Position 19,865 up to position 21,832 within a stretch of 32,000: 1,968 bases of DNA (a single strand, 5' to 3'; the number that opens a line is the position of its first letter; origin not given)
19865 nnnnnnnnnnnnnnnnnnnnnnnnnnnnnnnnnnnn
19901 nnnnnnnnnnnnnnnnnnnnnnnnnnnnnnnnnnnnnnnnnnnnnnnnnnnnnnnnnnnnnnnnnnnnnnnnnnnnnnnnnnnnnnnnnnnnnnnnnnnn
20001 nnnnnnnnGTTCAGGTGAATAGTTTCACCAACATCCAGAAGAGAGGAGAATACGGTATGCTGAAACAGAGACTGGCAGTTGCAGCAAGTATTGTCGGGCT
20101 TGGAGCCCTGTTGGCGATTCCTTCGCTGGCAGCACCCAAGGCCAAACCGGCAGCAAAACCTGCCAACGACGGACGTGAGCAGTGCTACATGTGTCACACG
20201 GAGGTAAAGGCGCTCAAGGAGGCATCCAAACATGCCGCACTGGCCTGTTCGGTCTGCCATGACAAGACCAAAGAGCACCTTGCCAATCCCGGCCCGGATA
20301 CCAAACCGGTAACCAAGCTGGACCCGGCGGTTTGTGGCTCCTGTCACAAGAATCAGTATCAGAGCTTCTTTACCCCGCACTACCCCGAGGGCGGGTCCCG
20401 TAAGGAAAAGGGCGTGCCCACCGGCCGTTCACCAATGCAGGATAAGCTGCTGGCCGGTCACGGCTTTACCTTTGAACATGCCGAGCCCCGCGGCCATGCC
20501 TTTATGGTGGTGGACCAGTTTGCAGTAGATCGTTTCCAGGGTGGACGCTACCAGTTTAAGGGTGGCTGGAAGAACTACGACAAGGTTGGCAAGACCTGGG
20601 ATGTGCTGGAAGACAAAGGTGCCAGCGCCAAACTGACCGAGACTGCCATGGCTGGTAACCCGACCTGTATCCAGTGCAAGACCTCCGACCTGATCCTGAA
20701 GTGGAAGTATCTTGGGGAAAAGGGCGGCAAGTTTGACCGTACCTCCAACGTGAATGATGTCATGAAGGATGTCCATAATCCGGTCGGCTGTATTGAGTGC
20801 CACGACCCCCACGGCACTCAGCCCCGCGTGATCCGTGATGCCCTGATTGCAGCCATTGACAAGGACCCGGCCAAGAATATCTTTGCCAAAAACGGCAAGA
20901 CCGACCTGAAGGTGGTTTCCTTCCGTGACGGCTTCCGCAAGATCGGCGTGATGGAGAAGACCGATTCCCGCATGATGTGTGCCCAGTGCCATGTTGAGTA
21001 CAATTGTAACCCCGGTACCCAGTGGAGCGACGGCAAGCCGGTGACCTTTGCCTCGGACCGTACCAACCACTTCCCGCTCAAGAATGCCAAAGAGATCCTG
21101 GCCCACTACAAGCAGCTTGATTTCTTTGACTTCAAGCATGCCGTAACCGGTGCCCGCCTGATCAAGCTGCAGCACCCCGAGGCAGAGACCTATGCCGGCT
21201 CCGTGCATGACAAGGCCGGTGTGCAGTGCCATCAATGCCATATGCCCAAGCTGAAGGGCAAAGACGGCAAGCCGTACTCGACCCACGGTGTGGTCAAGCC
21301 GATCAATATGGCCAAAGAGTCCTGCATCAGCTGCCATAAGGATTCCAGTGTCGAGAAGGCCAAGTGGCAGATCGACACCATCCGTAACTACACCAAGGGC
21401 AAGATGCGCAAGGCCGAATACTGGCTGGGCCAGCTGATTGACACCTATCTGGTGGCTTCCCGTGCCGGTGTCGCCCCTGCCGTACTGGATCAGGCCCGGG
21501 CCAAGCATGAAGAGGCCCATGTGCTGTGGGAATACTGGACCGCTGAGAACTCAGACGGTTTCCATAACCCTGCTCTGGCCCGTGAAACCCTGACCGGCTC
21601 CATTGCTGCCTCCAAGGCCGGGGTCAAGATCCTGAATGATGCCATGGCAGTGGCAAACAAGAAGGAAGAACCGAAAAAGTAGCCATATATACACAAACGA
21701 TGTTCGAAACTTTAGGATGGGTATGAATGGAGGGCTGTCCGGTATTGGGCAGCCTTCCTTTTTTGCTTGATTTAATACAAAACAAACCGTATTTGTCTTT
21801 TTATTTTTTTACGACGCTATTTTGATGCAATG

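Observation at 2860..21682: All three branches of the multihaem cytochrome c nitrite/hydroxylamine enzyme family lie within 19 kb, with no dedicated CXXCK haem lyase gene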

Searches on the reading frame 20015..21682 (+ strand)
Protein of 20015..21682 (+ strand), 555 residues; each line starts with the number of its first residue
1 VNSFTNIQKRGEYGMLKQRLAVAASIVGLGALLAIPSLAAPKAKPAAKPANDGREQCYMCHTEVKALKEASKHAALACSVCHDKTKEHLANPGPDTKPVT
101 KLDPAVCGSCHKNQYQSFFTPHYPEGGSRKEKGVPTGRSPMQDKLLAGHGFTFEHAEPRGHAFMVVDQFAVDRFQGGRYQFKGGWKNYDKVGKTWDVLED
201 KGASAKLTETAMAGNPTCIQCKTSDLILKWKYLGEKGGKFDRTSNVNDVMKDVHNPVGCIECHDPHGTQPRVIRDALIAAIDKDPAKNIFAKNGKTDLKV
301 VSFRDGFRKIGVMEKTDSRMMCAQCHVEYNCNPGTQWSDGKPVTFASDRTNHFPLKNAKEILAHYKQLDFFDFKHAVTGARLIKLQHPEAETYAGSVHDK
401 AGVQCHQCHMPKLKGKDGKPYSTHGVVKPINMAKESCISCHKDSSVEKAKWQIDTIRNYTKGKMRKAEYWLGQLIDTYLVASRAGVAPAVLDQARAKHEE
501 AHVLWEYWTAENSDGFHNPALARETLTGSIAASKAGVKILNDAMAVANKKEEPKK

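Call 4: search_protein_families(library=pfam, proteins=[window:20015-21682:+], max_evalue=0.01)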
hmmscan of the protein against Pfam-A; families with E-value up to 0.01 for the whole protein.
window:20015-21682:+ (555 aa): 6 families
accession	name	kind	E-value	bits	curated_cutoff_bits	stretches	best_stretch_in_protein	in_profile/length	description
PF02335.20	Cytochrom_C552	-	1.4e-65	222.4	24.1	2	198-548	70-388/438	Cytochrome c552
PF14537.11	Cytochrom_c3_2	-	3.2e-09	37.6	25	1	56-114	8-67/79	Cytochrome c3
PF14522.11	Cytochrome_C7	-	6.6e-09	35.9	24.8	2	396-447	6-54/67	Cytochrome c7 and related cytochrome c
PF09699.15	Paired_CXXCH_1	-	8.1e-05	22.7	20.6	0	258-269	7-19/41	Doubled CXXCH motif (Paired_CXXCH_1)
PF13435.11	Cytochrome_C554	-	0.00042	21.6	20.8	0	106-122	1-18/84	Cytochrome c554 and c-prime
PF02085.21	Cytochrom_CIII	-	0.00054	20.7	22.9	0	55-116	31-87/101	Class III cytochrome C family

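Call 5: search_protein_families(library=ncbifam, proteins=[window:20015-21682:+], max_evalue=0.01)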
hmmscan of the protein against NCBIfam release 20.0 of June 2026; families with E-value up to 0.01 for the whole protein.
window:20015-21682:+ (555 aa): 6 families
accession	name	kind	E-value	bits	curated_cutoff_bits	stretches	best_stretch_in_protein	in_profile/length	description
NF008339.0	PRK11125.1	equivalog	4.1e-37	128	595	1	216-539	127-423/487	ammonia-forming cytochrome c nitrite reductase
TIGR03152.1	cyto_c552_HCOOH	exception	3.1e-32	111.9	692.5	1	217-531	84-372/441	ammonia-forming nitrite reductase cytochrome c552 subunit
TIGR03508.1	decahem_SO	subfamily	5.7e-06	26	192.2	1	47-118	63-131/258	DmsE family decaheme c-type cytochrome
NF041198.1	UshA_like_PCGU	equivalog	0.00018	20.2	275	1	56-119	444-516/519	UshA-like (seleno)protein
NF040967.1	cytc_ExtN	equivalog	0.00029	19.8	200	1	50-118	18-76/415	selenite/tellurite reduction operon c-type cytochrome ExtN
NF040968.1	FeS_ExtO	equivalog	0.00032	19.6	200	1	50-118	18-76/416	selenite/tellurite reduction operon b-type cytochrome iron-sulfur cluster-binding subunit ExtO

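Call 7: search_solved_structures(query=window:20015-21682:+, max_evalue=0.01, show_alignments=1)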
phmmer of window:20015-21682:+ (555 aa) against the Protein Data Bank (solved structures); distinct sequences matched with E-value up to 0.01: 23.
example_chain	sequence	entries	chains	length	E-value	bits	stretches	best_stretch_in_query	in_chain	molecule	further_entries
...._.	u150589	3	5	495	1.5e-293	977.6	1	53-546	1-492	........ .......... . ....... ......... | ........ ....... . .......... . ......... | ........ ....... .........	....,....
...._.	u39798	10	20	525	2e-153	515.1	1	55-544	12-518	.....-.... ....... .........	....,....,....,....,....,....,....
4q0t_A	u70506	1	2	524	2e-153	515.1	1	55-544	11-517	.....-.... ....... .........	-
4q4u_A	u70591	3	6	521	2.1e-153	515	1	55-544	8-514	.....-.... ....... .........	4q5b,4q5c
3uu9_A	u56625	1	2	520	2.3e-153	514.9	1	55-544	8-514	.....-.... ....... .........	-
3rkh_A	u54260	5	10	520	2.4e-153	514.8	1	55-544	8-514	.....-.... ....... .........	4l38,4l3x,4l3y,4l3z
3owm_A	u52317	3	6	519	2.4e-153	514.8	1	55-544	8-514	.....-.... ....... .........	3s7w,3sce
2ot4_A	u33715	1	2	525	5.5e-153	513.6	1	55-544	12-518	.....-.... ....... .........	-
3sxq_A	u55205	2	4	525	8e-149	499.9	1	55-545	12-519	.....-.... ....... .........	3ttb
1oah_A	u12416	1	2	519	5.2e-31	111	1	216-543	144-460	CYTOCHROME C NITRITE REDUCTASE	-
6v0a_A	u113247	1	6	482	1.5e-30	109.4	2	318-535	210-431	Nitrite reductase (cytochrome; ammonia-forming)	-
2j7a_A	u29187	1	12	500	3e-29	105.1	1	217-542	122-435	CYTOCHROME C NITRITE REDUCTASE NRFA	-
2vr0_A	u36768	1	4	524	3.8e-29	104.8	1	217-542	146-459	CYTOCHROME C NITRITE REDUCTASE, CATALYTIC SUBUNIT NFRA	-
8bcx_A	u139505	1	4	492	2.2e-28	102.3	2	306-547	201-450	Nitrite reductase (cytochrome; ammonia-forming)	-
3ubr_A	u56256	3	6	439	7.7e-23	84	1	308-538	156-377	Cytochrome c-552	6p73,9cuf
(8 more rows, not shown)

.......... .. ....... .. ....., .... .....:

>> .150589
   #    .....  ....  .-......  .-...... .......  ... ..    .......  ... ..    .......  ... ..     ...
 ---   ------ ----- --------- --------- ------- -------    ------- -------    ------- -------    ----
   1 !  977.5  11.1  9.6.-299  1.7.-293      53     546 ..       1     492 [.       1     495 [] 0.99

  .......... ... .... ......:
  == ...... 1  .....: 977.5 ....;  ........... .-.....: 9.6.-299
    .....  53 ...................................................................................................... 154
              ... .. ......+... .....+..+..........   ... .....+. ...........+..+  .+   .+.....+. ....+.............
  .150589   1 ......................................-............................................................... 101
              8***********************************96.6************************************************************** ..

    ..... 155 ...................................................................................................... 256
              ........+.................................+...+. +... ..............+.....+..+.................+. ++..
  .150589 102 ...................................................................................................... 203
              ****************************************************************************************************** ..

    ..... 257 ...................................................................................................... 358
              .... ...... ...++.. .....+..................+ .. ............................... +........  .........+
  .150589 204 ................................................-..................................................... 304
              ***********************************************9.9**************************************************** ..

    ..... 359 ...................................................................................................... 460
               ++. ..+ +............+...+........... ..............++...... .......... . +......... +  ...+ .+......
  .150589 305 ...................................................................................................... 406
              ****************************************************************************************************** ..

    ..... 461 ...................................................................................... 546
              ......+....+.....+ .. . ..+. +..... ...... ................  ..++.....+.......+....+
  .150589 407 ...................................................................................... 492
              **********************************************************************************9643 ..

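Call 71: search_solved_structures(query=window:20057-21682:+, max_evalue=1e-100, show_alignments=2)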
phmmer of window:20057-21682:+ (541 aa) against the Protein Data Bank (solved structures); distinct sequences matched with E-value up to 1e-100: 9.
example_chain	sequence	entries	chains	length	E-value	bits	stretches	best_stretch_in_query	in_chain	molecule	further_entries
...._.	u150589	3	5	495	1.4e-293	977.7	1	39-532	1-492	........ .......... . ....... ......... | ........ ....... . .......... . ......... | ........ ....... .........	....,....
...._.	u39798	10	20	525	1.9e-153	515.1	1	41-530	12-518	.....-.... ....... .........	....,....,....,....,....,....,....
4q0t_A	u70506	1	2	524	1.9e-153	515.1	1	41-530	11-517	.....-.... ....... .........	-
4q4u_A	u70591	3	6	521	2e-153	515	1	41-530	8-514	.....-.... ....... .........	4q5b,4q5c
3uu9_A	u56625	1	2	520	2.2e-153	514.9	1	41-530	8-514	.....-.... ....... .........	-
3rkh_A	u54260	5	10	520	2.2e-153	514.9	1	41-530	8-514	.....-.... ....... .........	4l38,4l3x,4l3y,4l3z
3owm_A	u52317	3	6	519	2.3e-153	514.9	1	41-530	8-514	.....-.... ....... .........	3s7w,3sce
2ot4_A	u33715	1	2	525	5.1e-153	513.7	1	41-530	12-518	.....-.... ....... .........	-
3sxq_A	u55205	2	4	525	7.5e-149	500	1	41-531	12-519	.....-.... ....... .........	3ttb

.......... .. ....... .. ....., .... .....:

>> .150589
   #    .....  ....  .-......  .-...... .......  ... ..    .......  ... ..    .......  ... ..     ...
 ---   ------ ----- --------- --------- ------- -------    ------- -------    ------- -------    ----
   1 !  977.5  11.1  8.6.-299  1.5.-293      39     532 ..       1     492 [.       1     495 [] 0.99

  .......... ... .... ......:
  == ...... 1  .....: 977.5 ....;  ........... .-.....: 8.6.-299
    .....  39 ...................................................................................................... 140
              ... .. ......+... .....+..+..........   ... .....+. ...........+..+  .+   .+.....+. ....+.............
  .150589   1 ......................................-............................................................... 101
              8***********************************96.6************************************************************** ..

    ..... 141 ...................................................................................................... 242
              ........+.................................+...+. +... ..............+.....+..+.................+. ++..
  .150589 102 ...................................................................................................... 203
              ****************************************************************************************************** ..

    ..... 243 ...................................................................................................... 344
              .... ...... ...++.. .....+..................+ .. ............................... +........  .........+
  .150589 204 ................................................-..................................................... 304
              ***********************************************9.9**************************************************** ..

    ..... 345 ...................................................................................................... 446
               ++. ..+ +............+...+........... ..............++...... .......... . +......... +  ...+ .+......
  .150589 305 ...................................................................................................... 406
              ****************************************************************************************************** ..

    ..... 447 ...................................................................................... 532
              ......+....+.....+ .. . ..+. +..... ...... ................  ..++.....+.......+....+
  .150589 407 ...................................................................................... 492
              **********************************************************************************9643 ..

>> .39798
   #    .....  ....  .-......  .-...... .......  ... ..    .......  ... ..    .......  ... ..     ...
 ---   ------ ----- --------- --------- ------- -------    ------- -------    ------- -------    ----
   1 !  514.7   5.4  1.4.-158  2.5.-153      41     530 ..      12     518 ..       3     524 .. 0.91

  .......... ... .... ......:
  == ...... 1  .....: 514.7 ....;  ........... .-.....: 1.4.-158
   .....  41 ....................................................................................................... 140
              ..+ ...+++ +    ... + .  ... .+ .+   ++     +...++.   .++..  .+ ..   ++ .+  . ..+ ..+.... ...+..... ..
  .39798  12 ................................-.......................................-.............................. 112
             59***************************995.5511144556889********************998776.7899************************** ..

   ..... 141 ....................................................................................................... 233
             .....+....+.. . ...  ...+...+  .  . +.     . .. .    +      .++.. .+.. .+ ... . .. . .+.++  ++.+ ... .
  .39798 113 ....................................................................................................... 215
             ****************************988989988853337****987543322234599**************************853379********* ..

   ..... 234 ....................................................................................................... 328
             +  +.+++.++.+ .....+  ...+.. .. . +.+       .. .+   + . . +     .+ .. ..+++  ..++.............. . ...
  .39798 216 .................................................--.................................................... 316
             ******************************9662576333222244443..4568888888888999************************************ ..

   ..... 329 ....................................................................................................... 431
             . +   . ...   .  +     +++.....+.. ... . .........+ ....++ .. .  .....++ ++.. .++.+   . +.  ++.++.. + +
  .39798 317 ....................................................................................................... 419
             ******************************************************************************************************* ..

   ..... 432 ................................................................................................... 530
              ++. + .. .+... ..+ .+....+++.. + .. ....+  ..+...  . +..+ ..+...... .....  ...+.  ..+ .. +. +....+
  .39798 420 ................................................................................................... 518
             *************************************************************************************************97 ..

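Call 78: find_related_loci(query=window:20057-21682:+, collection=metagenome_contigs, flank=10000)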
Query window:20057-21682:+ (541 aa) in metagenome_contigs; peptide patterns used: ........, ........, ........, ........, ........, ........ (x = any residue, [..] = any of these).
306 stretches matched a pattern; 295 encode a relative of the query (tblastn E <= 1e-3); the best 80 are kept; 80 distinct loci.
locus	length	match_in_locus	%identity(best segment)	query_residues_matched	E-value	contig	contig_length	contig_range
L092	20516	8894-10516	100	1-541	0e+0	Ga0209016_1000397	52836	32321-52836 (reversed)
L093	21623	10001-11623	98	1-541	0e+0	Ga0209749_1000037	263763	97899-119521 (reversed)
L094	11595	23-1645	98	1-541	0e+0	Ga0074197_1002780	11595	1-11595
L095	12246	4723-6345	98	1-541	0e+0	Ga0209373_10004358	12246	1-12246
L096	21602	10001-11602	85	1-535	0e+0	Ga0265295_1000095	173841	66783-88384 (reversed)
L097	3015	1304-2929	83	1-541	0e+0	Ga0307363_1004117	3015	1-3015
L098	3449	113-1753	82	1-541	0e+0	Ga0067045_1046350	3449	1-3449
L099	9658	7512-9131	84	1-541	0e+0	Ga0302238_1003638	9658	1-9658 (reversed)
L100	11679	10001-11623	73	1-541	0e+0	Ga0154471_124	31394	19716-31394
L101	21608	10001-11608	74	1-535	0e+0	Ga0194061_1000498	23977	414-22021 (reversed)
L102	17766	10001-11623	72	1-541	0e+0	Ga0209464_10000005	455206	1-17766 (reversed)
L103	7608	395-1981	75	1-532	0e+0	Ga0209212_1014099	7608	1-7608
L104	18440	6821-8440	73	1-541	0e+0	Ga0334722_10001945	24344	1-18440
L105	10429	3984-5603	75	1-541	0e+0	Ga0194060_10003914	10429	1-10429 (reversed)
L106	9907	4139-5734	75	1-531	0e+0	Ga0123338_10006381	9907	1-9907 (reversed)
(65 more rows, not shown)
